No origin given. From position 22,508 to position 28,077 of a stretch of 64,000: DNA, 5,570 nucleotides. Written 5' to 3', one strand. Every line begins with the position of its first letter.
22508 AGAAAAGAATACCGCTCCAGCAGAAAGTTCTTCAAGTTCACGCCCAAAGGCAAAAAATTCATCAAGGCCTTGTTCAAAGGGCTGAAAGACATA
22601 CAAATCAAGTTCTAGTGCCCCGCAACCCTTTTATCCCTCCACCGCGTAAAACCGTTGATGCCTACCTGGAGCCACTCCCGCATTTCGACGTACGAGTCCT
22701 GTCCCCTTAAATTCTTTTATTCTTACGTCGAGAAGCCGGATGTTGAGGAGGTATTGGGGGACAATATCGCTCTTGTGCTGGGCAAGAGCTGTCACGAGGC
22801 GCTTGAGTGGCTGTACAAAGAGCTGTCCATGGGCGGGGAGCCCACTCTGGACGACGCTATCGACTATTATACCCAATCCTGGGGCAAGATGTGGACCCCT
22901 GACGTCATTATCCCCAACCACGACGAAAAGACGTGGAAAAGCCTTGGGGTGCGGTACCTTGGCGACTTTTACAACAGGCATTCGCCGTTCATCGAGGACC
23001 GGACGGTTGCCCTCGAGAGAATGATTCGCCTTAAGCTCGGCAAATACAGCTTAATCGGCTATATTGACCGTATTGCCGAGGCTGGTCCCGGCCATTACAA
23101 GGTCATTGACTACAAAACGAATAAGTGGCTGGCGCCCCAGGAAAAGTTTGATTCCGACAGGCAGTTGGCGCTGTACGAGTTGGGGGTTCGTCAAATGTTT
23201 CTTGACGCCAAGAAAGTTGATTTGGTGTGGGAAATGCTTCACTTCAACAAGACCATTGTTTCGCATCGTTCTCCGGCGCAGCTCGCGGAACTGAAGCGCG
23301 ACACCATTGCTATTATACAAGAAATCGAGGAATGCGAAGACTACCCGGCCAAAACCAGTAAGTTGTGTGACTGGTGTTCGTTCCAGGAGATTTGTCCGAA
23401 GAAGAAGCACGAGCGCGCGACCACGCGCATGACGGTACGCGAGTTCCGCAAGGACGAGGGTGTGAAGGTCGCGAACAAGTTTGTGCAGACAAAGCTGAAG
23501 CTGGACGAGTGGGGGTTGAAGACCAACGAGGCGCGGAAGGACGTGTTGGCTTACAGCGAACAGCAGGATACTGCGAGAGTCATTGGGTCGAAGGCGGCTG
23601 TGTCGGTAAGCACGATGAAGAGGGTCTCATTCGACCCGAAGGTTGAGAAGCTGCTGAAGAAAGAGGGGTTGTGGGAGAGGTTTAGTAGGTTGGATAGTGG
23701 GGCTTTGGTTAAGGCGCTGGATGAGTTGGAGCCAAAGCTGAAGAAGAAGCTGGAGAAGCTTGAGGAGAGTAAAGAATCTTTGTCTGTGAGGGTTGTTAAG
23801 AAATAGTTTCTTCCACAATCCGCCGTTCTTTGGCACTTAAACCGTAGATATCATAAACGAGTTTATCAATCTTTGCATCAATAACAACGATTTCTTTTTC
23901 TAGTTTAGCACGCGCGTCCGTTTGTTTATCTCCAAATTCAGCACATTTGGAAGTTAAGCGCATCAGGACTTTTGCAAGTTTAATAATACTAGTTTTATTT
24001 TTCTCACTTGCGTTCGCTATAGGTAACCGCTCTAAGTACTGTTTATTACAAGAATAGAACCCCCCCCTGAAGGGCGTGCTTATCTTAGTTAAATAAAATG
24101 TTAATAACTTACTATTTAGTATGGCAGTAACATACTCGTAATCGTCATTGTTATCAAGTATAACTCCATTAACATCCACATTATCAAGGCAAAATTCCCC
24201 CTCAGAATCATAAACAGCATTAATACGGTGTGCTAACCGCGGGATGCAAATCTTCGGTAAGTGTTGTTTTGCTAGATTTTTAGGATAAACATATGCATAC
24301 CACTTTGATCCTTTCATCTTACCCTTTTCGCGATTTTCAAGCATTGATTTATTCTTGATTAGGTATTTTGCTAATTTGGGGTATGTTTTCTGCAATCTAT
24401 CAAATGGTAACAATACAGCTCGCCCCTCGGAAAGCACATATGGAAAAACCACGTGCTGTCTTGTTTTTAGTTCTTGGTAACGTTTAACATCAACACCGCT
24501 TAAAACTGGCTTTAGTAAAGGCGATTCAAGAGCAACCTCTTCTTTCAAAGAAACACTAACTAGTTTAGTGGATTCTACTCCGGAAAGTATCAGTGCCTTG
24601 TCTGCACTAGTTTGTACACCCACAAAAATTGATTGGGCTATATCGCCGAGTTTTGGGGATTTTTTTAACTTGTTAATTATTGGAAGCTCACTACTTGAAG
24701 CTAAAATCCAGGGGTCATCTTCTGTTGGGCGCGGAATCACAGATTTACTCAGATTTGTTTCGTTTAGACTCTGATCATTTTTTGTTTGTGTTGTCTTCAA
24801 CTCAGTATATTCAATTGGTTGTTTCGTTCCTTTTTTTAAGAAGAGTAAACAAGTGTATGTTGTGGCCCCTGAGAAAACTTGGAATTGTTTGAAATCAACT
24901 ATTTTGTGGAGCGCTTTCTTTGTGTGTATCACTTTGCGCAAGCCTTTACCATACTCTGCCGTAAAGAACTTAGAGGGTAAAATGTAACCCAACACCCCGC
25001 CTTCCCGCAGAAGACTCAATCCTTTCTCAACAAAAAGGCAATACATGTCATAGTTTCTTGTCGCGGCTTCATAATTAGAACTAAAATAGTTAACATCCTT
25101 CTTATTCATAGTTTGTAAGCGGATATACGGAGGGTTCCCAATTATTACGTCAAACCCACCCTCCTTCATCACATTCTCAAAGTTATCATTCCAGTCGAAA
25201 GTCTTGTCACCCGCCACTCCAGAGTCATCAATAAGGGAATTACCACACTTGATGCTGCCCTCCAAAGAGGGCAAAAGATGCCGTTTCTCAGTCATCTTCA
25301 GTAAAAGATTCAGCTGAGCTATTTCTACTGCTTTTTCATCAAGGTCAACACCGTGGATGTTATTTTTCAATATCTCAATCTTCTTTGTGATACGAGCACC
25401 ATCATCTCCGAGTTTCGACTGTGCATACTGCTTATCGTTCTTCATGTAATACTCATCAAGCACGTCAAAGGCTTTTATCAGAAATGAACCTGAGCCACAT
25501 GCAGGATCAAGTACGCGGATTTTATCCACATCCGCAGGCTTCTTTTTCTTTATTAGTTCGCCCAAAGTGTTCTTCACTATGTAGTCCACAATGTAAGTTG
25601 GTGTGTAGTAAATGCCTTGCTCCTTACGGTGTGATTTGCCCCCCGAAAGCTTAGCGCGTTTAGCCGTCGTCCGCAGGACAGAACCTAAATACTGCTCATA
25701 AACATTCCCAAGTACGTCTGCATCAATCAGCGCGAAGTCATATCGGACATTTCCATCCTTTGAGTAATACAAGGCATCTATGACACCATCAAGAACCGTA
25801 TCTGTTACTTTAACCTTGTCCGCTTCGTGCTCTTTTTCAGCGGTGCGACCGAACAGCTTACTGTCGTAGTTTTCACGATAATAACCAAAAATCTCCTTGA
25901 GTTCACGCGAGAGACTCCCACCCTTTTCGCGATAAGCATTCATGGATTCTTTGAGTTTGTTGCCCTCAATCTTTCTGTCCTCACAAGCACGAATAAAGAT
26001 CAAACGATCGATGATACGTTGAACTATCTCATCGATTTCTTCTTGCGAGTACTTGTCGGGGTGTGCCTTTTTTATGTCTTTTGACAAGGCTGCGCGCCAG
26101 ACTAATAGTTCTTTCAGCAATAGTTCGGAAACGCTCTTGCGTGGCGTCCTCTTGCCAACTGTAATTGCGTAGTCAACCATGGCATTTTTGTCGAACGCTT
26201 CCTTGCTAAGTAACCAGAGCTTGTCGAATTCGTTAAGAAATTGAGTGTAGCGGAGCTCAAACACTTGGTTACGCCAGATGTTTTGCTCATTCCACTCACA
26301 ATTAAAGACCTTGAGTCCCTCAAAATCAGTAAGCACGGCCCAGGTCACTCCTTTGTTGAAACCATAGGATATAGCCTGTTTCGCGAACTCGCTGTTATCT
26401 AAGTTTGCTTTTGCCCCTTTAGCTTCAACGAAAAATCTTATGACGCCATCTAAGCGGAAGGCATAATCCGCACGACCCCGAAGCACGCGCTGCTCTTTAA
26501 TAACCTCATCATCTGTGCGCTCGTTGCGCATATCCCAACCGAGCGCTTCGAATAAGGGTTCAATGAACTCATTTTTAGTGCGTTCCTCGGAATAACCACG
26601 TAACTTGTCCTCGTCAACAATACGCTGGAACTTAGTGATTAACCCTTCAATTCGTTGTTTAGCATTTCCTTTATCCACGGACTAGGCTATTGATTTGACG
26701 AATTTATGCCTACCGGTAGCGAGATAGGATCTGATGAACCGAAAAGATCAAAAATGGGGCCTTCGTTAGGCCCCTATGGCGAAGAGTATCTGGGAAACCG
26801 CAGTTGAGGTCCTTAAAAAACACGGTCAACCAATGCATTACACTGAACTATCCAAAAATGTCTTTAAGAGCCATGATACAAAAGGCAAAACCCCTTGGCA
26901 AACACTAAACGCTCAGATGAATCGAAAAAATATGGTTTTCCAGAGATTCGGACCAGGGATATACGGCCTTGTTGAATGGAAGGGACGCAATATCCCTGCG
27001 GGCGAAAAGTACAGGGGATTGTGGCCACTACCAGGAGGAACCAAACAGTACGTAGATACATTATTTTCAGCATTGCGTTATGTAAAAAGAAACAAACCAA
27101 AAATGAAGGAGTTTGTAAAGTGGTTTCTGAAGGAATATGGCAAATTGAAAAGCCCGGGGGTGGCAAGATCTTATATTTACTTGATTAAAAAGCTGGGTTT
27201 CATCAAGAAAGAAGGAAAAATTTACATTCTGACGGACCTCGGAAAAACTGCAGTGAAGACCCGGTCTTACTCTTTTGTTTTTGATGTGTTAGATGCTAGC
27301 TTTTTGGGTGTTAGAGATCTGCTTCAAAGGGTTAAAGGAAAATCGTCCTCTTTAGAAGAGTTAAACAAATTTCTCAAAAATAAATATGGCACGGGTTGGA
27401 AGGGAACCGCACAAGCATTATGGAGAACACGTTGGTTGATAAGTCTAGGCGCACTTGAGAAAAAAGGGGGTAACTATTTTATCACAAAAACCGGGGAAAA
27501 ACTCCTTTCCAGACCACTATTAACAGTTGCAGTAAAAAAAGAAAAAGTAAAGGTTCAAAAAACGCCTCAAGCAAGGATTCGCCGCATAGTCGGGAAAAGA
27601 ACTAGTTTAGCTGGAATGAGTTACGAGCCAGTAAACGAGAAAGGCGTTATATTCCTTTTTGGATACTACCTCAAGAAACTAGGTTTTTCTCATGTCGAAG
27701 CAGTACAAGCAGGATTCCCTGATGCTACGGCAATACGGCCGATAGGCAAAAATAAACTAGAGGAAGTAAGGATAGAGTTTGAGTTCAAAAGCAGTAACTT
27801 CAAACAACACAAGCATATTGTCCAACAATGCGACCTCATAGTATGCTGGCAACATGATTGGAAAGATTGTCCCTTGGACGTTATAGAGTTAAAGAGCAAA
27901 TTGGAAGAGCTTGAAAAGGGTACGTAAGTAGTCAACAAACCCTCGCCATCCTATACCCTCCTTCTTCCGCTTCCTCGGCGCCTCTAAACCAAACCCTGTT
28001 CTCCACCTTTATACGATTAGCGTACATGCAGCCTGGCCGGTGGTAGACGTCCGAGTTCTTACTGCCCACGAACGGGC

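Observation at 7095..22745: Eight orphan copies of the promoter plus 5' end of a Cas4-like nuclease gene, all co-oriented upstream of the single intact gene, diverging mainly at synonymous sites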

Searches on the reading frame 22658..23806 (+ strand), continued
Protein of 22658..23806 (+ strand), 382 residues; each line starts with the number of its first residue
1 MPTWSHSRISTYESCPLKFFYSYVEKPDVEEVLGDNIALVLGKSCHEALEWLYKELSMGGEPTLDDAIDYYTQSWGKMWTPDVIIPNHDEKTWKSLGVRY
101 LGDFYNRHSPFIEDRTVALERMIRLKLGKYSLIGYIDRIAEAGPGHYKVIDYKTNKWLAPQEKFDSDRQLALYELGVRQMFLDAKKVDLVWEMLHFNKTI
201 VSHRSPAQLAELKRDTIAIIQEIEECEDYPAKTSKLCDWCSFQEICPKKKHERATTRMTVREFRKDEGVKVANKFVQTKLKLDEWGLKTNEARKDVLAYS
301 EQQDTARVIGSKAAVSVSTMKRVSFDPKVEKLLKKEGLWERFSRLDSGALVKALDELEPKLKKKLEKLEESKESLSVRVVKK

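Call 60: find_encoding_contigs(protein=P0006, flank=10000, max_places=2)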
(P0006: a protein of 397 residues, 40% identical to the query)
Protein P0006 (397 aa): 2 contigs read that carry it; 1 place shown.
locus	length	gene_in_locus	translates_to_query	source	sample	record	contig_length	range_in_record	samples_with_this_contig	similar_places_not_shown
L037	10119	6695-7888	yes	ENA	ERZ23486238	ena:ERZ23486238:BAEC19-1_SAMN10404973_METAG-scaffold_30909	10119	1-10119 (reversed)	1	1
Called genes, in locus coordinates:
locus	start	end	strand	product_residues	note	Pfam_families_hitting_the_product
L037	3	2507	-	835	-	?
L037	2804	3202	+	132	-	-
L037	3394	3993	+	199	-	-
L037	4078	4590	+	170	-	-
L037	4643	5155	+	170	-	-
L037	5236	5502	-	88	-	PF05016:ParE_toxin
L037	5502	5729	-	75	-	-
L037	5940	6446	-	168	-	-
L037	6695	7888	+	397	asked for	PF12705:PDDEXK_1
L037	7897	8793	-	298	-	PF18899:DUF5655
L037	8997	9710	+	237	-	PF15515:MvaI_BcnI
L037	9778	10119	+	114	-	?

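Call 64: find_encoding_contigs(protein=P0001, flank=1000, max_places=3)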
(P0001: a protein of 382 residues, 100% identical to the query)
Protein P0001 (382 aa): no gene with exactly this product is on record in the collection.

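Call 76: search_protein_families(library=pfam, proteins=[L001:2409-3794:+, L001:3823-5079:+, L001:11199-12698:+, L001:8917-9942:-, L001:95-2302:-], max_evalue=0.001)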
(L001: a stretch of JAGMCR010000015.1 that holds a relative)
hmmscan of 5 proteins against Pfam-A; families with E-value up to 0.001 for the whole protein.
L001:2409-3794:+ (461 aa): 0 families

L001:3823-5079:+ (418 aa): 0 families

L001:11199-12698:+ (499 aa): 0 families

L001:8917-9942:- (341 aa): 1 family
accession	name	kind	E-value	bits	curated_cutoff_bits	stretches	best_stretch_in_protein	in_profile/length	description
PF07719.23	TPR_2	-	0.00011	22.4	27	1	92-120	5-33/34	Tetratricopeptide repeat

L001:95-2302:- (735 aa): 12 families
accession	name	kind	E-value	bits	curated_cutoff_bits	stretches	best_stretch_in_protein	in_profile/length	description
PF08279.18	HTH_11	-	1.8e-11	44.1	25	1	264-310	1-46/55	HTH domain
PF12840.13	HTH_20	-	2.6e-10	40.5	27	0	266-302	7-44/51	Helix-turn-helix domain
PF21476.4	PF0610-like_N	-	3.7e-08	33.9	33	0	266-292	4-30/50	PF0610-like, N-terminal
PF13412.12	HTH_24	-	4.2e-06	26.7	21.9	0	265-302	5-43/48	Winged helix-turn-helix DNA-binding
PF01022.26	HTH_5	-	1.1e-05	25.6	22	0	266-302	5-41/47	Bacterial regulatory protein, arsR family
PF04967.18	HTH_10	-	2.1e-05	24.7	23.1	0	148-174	22-48/53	HTH DNA binding domain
PF00440.29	TetR_N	-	0.00011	22.3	24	0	687-716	3-32/47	Bacterial regulatory proteins, tetR family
PF13545.12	HTH_Crp_2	-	0.0006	20.2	27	0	689-733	7-56/70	Crp-like helix-turn-helix domain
PF12802.13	MarR_2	-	0.00075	20.1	27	0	150-171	21-42/61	MarR family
PF25213.1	HVO_A0261_N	-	0.00081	19.7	35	0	264-302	12-50/86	HVO_A0261 N-terminal domain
PF08220.18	HTH_DeoR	-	0.00097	19.3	21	0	264-303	1-41/57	DeoR-like helix-turn-helix domain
PF05043.19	Mga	-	0.001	20.1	21.1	0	137-173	18-54/87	Mga helix-turn-helix domain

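Call 79: search_protein_families(library=padloc, proteins=[window:22658-23806:+], max_evalue=0.00001)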
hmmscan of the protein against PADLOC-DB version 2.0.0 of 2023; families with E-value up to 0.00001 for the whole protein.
window:22658-23806:+ (382 aa): 7 families
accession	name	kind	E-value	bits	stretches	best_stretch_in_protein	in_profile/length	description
PDLC01250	Cas4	-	3.9e-14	51.3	1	117-247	50-168/168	"CAS-I,CAS-II,CAS-III,CAS-IV,CAS-V,CAS-VI; acquisition_associated"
PDLC00943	Cas4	-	7.9e-13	46.7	1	111-247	45-179/180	CRISPR-associated protein Cas4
PDLC01447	Cas4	-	1.2e-09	36.8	1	5-249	6-160/161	"CAS-I,CAS-II,CAS-III,CAS-IV,CAS-V,CAS-VI; acquisition_associated"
PDLC01773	Cas4c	-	5e-08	30.6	1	115-267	69-213/229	-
PDLC02034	Cas4d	-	8.6e-08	30.1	0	117-252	57-186/192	-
PDLC00944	Cas4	-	2.6e-07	29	1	115-247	50-177/177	Cas4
PDLC01747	Cas1g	-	5.3e-07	26.6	1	119-279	50-210/523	-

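Call 80: search_protein_families(library=ncbifam, proteins=[window:22658-23806:+], max_evalue=0.001)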
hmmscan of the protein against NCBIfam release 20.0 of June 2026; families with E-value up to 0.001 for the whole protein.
window:22658-23806:+ (382 aa): 3 families
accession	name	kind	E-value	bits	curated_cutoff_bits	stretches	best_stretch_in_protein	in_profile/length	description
TIGR00372.1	cas4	equivalog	3e-12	46.7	65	1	111-247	45-179/180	CRISPR-associated protein Cas4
NF049935.1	cas4g_cas1g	exception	0.00012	20.7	560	1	118-255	61-199/546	CRISPR-associated endonuclease Cas4g/Cas1g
TIGR03623.1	TIGR03623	subfamily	0.00096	17.4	299.6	0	116-175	721-782/876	probable DNA repair protein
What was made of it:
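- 22658..23806 (+): Intact PD-(D/E)XK, Cas4-like nuclease gene (382 aa). Cas4 models match below the curated cut-off (calls 79, 80).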

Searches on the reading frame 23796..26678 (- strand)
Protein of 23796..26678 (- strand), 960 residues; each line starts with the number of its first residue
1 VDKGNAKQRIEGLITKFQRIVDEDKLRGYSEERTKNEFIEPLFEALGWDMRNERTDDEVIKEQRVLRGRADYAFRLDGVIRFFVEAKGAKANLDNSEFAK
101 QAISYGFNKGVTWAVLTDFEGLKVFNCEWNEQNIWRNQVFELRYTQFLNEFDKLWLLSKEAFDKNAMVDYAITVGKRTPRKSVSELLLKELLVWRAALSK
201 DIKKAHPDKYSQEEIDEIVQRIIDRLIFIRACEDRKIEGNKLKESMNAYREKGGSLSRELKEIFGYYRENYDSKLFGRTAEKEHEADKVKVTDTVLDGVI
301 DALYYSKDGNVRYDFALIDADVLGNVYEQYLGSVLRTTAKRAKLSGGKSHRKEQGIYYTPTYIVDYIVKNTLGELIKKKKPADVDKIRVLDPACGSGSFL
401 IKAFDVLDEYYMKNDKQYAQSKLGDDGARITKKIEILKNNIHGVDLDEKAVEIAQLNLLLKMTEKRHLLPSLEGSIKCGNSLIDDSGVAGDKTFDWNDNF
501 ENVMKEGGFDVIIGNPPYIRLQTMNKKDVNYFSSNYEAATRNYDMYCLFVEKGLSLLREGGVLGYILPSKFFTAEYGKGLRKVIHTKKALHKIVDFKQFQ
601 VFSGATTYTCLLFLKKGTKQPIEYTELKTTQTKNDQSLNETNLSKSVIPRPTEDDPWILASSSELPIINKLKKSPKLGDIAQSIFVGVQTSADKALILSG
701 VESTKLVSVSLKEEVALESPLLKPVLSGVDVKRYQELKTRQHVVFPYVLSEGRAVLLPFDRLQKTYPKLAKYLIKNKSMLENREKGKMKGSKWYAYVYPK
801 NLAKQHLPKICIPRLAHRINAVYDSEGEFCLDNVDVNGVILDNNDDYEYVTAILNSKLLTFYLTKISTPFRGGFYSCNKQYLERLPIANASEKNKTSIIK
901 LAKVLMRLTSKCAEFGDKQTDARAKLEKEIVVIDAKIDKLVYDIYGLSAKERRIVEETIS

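Call 39: search_protein_families(library=pfam, proteins=[window:23796-26678:-], max_evalue=0.001)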
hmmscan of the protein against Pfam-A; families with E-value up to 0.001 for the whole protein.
window:23796-26678:- (960 aa): 6 families
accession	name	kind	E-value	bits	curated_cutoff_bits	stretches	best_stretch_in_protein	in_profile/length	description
PF07669.17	Eco57I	-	6e-49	166.9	25.3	1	439-602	1-171/171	Eco57I restriction-modification methylase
PF02384.22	N6_Mtase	-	5.4e-27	95.4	20.4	1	320-643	3-265/311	N-6 DNA Methylase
PF20473.4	MmeI_Mtase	-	4.5e-15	56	27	1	384-555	18-185/259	MmeI, DNA-methyltransferase domain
PF12950.13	TaqI_C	-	8.1e-15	55.6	26.5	1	724-887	2-118/118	TaqI-like C-terminal specificity domain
PF01170.24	UPF0020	-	4e-08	33.6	22.3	1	388-458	31-96/197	RMKL-like, methyltransferase domain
PF04313.20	HSDR_N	-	9.2e-06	26.1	25.1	0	29-130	2-195/198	Type I restriction enzyme R protein N terminus (HSDR_N)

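Call 79: search_protein_families(library=padloc, proteins=[window:23796-26678:-], max_evalue=0.00001)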
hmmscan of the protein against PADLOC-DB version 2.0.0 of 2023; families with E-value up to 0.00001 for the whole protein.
window:23796-26678:- (960 aa): 79 families (the best 25 are shown)
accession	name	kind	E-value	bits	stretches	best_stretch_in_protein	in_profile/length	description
PDLC03604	REase_MTase_IIG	-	7e-184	611.6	1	1-954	1-1003/1011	Type IIG restriction enzyme-methyltransferase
PDLC03629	REase_MTase_IIG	-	6.4e-90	300.4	1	382-908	431-986/1182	Type IIG restriction enzyme-methyltransferase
PDLC03609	REase_MTase_IIG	-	2.2e-83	278.7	2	387-899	437-940/1066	Type IIG restriction enzyme-methyltransferase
PDLC03335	MTase_II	-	2.2e-78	262.4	1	347-898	72-582/607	Type II methyltransferase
PDLC03612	REase_MTase_IIG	-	8.8e-52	174.5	1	491-957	785-1245/1247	Type IIG restriction enzyme-methyltransferase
PDLC03313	MTase_II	-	1.8e-45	153.6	1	349-894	17-522/563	Type II methyltransferase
PDLC03601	REase_MTase_IIG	-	2.7e-44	149.3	2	506-936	671-1097/1110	Type IIG restriction enzyme-methyltransferase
PDLC03226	MTase_II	-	8e-44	148.2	3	653-911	302-554/579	Type II methyltransferase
PDLC03250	MTase_II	-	3.4e-42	143.1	1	350-955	159-768/775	Type II methyltransferase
PDLC03596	REase_MTase_IIG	-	2.2e-41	139.8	1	492-958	694-1145/1148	Type IIG restriction enzyme-methyltransferase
PDLC02529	PglX|PglXI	-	1.4e-36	123.7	2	203-612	49-464/1189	PglX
PDLC03245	MTase_II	-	6.2e-33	112.2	1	350-870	23-513/577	Type II methyltransferase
PDLC03348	MTase_II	-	2.1e-32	110.5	1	348-607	214-447/727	Type II methyltransferase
PDLC03630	REase_MTase_IIG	-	1.7e-31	106.9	2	499-783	597-911/1100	Type IIG restriction enzyme-methyltransferase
PDLC03248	MTase_II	-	5.3e-30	102.6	1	493-898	70-485/521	Type II methyltransferase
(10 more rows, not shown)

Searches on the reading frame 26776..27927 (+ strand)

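Call 39: search_protein_families(library=pfam, proteins=[window:26776-27927:+], max_evalue=0.001)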
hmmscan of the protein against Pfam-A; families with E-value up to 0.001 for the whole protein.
window:26776-27927:+ (383 aa): 2 families
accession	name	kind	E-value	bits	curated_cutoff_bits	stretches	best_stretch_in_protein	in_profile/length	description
PF05066.19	HARE-HTH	-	1.9e-10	41.4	25.9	1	6-68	4-71/71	HB1, ASXL, restriction endonuclease HTH domain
PF14947.12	HTH_45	-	9.4e-06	26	25.5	0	130-160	36-66/77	Winged helix-turn-helix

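Call 79: search_protein_families(library=padloc, proteins=[window:26776-27927:+], max_evalue=0.00001)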
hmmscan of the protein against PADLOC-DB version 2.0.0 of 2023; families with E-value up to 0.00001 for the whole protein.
window:26776-27927:+ (383 aa): 0 families
